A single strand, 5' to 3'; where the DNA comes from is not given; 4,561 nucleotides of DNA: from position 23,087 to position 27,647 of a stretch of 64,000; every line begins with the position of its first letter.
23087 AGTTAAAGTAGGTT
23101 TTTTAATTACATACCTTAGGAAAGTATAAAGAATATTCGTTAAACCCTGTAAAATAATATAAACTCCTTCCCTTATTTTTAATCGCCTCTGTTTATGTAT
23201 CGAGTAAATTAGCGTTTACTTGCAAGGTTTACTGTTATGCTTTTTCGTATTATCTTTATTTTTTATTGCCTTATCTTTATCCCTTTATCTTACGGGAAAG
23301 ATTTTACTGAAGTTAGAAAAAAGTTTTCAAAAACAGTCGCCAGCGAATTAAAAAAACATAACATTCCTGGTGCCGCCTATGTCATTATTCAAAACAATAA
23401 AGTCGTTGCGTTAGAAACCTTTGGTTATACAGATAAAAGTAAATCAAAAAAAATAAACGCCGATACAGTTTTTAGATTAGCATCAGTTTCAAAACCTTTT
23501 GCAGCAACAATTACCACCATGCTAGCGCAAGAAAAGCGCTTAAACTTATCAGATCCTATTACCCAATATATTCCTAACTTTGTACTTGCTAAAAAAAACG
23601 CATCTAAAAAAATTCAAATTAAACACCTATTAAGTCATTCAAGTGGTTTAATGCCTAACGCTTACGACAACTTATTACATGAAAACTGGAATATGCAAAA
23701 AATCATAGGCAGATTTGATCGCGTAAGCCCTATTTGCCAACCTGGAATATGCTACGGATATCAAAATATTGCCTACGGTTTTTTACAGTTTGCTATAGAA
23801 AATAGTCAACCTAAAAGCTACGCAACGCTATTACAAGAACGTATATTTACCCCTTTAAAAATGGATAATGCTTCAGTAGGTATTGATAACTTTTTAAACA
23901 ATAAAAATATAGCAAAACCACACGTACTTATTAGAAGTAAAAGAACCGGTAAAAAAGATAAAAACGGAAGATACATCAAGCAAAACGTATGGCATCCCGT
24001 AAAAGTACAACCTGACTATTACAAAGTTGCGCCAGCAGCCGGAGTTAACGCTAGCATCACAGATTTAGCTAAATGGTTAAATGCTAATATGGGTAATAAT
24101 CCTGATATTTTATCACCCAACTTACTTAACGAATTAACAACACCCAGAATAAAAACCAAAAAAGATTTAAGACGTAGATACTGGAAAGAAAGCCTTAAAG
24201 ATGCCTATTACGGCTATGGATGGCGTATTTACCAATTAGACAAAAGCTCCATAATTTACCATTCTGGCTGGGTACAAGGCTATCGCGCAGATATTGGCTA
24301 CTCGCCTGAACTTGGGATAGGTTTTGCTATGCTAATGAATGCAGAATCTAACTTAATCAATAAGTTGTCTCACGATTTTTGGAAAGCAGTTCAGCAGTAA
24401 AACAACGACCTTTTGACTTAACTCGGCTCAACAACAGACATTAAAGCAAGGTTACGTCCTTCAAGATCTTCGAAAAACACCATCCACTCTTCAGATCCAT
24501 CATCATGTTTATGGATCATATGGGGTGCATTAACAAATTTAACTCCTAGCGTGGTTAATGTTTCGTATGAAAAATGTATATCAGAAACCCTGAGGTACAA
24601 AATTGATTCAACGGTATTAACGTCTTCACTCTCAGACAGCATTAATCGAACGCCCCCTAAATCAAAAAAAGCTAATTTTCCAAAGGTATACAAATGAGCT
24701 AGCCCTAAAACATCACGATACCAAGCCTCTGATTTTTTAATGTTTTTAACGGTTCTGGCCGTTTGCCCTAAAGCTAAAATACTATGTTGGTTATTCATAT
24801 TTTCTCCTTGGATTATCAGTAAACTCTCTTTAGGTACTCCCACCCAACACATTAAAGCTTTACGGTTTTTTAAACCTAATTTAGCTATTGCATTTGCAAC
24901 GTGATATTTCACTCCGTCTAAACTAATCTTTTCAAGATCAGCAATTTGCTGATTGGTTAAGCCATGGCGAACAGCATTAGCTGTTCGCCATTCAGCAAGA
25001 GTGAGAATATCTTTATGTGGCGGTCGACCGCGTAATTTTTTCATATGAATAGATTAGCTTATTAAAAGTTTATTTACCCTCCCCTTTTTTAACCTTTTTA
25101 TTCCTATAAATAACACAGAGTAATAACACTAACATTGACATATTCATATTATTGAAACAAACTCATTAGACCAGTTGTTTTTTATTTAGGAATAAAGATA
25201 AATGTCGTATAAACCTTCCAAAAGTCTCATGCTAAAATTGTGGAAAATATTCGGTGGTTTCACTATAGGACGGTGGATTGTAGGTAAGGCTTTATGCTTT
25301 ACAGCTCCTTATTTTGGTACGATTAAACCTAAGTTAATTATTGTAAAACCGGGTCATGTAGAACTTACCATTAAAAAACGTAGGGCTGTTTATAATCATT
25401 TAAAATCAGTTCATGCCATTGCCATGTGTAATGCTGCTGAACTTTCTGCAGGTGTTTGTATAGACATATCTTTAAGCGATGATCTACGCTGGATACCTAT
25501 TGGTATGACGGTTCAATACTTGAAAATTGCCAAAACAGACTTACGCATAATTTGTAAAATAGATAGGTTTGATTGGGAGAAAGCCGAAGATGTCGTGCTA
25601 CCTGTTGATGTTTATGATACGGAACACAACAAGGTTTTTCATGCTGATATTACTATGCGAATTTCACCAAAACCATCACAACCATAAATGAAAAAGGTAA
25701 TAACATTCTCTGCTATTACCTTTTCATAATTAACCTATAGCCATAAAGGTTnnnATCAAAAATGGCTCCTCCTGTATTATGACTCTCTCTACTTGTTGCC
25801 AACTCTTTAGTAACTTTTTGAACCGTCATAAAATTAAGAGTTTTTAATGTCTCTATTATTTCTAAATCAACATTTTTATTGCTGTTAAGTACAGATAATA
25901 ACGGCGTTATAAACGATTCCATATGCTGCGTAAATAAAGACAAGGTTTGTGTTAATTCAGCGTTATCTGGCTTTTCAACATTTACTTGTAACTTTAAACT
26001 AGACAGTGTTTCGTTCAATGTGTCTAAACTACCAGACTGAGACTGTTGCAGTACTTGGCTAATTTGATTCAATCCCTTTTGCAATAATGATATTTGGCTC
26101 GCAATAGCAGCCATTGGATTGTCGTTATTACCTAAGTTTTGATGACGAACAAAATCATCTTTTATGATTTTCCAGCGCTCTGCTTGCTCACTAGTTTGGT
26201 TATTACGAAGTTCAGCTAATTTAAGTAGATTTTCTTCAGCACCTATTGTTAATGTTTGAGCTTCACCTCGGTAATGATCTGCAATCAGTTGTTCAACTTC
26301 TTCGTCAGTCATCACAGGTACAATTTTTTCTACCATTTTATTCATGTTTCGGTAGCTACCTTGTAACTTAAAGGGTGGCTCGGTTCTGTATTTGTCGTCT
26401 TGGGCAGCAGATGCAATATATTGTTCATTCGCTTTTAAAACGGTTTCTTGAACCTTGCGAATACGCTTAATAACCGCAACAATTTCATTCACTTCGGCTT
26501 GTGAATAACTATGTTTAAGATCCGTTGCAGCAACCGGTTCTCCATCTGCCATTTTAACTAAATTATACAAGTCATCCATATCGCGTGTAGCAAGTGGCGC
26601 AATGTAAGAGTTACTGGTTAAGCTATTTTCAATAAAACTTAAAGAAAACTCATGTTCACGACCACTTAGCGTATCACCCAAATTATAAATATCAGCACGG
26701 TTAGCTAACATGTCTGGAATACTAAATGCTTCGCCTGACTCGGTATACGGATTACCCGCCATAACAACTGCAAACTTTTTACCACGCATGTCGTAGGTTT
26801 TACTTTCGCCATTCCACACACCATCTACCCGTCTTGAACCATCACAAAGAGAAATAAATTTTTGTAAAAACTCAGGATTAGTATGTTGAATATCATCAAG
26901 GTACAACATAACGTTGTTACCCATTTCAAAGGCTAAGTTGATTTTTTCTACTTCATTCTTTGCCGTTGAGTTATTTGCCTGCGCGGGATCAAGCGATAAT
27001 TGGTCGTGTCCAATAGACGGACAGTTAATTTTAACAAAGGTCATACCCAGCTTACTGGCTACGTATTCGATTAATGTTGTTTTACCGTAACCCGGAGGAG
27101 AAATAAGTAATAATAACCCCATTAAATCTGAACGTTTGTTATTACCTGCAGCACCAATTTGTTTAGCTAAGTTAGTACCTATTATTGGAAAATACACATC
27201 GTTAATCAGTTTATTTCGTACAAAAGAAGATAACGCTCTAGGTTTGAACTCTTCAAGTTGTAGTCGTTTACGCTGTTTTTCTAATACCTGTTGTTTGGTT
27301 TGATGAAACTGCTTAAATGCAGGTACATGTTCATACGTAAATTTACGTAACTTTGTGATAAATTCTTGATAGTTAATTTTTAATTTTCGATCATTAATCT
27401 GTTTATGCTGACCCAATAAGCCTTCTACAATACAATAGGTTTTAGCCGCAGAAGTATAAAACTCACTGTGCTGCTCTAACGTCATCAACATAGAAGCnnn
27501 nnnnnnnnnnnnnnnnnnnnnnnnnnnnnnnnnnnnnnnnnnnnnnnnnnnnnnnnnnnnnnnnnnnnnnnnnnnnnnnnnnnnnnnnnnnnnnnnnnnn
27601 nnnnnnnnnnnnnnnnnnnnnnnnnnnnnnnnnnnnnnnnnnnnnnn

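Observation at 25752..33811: yqiJ(NfeD)-flotillin-giant AAA+ protein operon: a 1730-aa ATPase of unknown function tethered to a flotillin module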

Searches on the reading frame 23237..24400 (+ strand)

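Call 12: search_protein_families(library=pfam, proteins=[window:23237-24400:+], max_evalue=0.001)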
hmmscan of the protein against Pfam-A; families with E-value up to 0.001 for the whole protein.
window:23237-24400:+ (387 aa): 1 family
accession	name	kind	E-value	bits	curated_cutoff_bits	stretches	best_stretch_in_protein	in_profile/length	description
PF00144.29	Beta-lactamase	-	3.5e-65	220.8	27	1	31-371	2-312/329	Beta-lactamase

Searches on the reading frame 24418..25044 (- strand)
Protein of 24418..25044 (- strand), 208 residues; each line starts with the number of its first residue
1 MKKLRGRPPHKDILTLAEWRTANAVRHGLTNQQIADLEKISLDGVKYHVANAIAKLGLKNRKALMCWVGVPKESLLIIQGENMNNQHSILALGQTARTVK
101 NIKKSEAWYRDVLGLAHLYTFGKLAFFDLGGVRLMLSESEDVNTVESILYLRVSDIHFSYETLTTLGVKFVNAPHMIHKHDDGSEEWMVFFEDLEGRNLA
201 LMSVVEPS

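Call 12: search_protein_families(library=pfam, proteins=[window:24418-25044:-], max_evalue=0.001)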
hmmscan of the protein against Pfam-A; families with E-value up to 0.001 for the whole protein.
window:24418-25044:- (208 aa): 2 families
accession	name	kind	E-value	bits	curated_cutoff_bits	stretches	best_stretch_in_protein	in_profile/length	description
PF00196.25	GerE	-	2.5e-08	33.8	23.5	1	13-67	2-56/57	Bacterial regulatory proteins, luxR family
PF00903.31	Glyoxalase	-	3.9e-07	30.9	20.6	1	92-175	2-100/121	Glyoxalase/Bleomycin resistance protein/Dioxygenase superfamily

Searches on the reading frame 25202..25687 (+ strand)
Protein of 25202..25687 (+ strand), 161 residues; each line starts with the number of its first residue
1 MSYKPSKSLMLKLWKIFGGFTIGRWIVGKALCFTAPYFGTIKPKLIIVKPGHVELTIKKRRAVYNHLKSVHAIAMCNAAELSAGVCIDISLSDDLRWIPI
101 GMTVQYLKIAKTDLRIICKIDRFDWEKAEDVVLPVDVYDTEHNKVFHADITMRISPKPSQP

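Call 12: search_protein_families(library=pfam, proteins=[window:25202-25687:+], max_evalue=0.001)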
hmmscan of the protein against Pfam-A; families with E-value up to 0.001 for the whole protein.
window:25202-25687:+ (161 aa): 1 family
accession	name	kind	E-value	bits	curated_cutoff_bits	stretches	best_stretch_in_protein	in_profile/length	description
PF14539.12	DUF4442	-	7.8e-44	149.5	25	1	23-154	1-132/132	Domain of unknown function (DUF4442)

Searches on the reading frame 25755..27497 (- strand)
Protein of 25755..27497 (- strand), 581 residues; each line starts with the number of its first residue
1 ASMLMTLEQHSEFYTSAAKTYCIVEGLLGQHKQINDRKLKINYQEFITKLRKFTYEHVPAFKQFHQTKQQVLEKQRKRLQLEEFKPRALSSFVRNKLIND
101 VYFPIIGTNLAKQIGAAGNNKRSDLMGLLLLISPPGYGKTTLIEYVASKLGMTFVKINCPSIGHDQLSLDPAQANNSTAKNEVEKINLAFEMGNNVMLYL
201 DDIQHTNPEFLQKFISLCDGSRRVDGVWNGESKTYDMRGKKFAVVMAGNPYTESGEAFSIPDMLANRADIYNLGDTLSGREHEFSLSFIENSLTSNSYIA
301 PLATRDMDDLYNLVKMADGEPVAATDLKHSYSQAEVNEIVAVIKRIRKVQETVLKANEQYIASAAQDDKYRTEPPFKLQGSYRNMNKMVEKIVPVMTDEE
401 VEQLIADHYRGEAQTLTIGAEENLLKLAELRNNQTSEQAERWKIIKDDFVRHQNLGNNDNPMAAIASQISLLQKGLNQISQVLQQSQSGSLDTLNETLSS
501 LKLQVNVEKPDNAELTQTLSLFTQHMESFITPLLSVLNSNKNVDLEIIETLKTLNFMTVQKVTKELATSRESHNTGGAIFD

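Call 52: predict_structure(alignment_id=A2)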
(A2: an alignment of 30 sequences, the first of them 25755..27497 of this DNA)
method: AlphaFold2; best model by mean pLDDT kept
length: 581 residues; sequences in the alignment: 30
mean_pLDDT: 58.5   pTM: 0.36
mean pLDDT of the five models: 58.5, 53.8, 53.2, 51.0, 48.8
residues with pLDDT >= 90: 0; 70-90: 152; 50-70: 253; < 50: 176
segments of 3 or more residues with pLDDT < 50: 1-39, 83-95, 132-136, 270-280, 356-392, 458-460, 485-489, 500-512, 549-581
pLDDT, mean of each block of 10 residues (from residue 1): 36 38 41 43 63 79 83 70 42 49 60 59 55 54 75 83 75 80 82 79 78 66 60 67 73 58 53 42 52 56 69 82 81 80 69 50 35 28 38 56 61 53 61 66 67 52 54 57 52 50 37 52 57 55 52 46 45 38 33
secondary structure, 60 per line:
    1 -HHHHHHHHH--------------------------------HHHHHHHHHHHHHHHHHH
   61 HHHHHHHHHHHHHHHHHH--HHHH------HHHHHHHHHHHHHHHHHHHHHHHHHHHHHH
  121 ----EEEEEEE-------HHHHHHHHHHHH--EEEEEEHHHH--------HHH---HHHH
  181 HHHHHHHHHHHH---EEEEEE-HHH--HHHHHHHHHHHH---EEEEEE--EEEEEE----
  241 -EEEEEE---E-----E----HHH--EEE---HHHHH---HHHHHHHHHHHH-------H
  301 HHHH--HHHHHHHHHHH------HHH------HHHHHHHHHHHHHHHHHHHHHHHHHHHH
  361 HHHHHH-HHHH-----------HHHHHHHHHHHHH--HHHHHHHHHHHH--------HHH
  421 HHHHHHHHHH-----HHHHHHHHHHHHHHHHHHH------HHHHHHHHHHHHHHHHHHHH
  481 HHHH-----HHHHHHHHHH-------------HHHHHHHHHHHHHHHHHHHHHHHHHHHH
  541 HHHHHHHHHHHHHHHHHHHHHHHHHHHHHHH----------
elements in order: H2-10 H43-78 H81-84 H91-120 E125-131 H139-150 E153-158 H159-162 H177-192 E196-201 H208-219 E223-228 E231-236 E242-247 E267-269 H273-277 H281-292 H300-304 H307-317 H333-366 H368-371 H383-395 H398-409 H418-430 H436-454 H461-484 H490-499 H513-571
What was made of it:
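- On MoxR / AAA_5 ATPases: The model has strands at segment residues 223-228 and 231-236, just before the sensor-1 strand at 242-247 (call 52).
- The AAA+ model has low overall confidence, mean pLDDT 58 (call 52).
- Tried and rejected: The C-terminal model is of low confidence, mean pLDDT 58 (call 52).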

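Call 55: fold_search(model_id=the predicted structure, library=pdb)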
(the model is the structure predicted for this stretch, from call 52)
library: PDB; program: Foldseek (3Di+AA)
matches with E <= 10: 1161; with E <= 0.001: 92
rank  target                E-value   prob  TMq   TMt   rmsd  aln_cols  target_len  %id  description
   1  7x5b                  5.7e-05  1.00  0.21  0.35  14.5       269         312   16  Crystal structure of RuvB (released 2023-03-08)
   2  9qh7_E                5.7e-05  1.00  0.20  0.42  11.7       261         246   14  NorQ in complex with NorD VWA domain steep staircase subset 1 from Paracoccus denitrificans (released 2026-03-25)
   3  9qhg_E                7.0e-05  1.00  0.19  0.39  14.2       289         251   17  NorQD complex state 4 from Jhaorihella thermophila (released 2026-03-25)
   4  7pbl_C                8.6e-05  1.00  0.19  0.33  12.7       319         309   13  RuvAB branch migration motor complexed to the Holliday junction - RuvB AAA+ state s1 [t2 dataset] (released 2022-09-14)
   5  9qhd_B                1.0e-04  1.00  0.19  0.38  13.0       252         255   17  NorQD complex state 1 from Jhaorihella thermophila (released 2026-03-25)
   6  9qhf_E                1.1e-04  1.00  0.20  0.41  11.9       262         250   16  NorQD complex state 3 from Jhaorihella thermophila (released 2026-03-25)
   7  7tts_E                1.1e-04  1.00  0.18  0.22  22.3       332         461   16  Skd3, hexamer, filtered (released 2022-09-28)
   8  9qh4_A                1.2e-04  1.00  0.20  0.40  13.2       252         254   18  NorQ hexamer from Paracoccus denitrificans (released 2026-03-25)
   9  7us2_A                1.2e-04  1.00  0.21  0.32  22.2       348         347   16  PARL-cleaved Skd3 (human ClpB) E455Q Nucleotide Binding Domain hexamer bound to ATPgammaS, open conformation (released 2023-04-26)
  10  6uqe_B                1.2e-04  1.00  0.20  0.21  12.5       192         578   16  ClpA/ClpP Disengaged State bound to RepA-GFP (released 2020-04-22)
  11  5c3c_B                1.3e-04  1.00  0.19  0.41  13.3       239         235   18  Structural characterization of a newly identified component of alpha-carboxysomes: The AAA+ domain Protein cso-CbbQ (released 2015-11-18)
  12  9qh8_A                1.3e-04  1.00  0.20  0.40  12.6       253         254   18  reduced NorQ-NorD VWA domain complex from Paracoccus denitrificans (released 2026-03-25)
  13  9qh4_F                1.4e-04  1.00  0.19  0.37  11.8       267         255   13  NorQ hexamer from Paracoccus denitrificans (released 2026-03-25)
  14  7xbk_B                1.6e-04  1.00  0.20  0.31  18.8       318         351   15  Structure and mechanism of a mitochondrial AAA+ disaggregase CLPB (released 2023-01-25)
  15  8dr4_A                1.6e-04  0.93  0.15  0.17  22.9       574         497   12  Open state of RFC:PCNA bound to a 3' ss/dsDNA junction (DNA2) without NTD (released 2022-08-17)
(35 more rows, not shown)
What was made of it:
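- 26145..27125 (-): AAA+ module (res 1274-1600). It contains Walker A GYGKTT, Walker B LDDIQH, a beta-hairpin before sensor 1, sensor-1 N1398, conserved R1416 (NRAD), and conserved R1520 and R1532 in the lid region. Foldseek hits to RuvB, NorQ/CbbQ, ClpB/Skd3 and MCM (call 55).
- Tried and rejected: Foldseek E-values are about 1e-4 and similar for RuvB, NorQ/CbbQ, ClpB and MCM (call 55).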
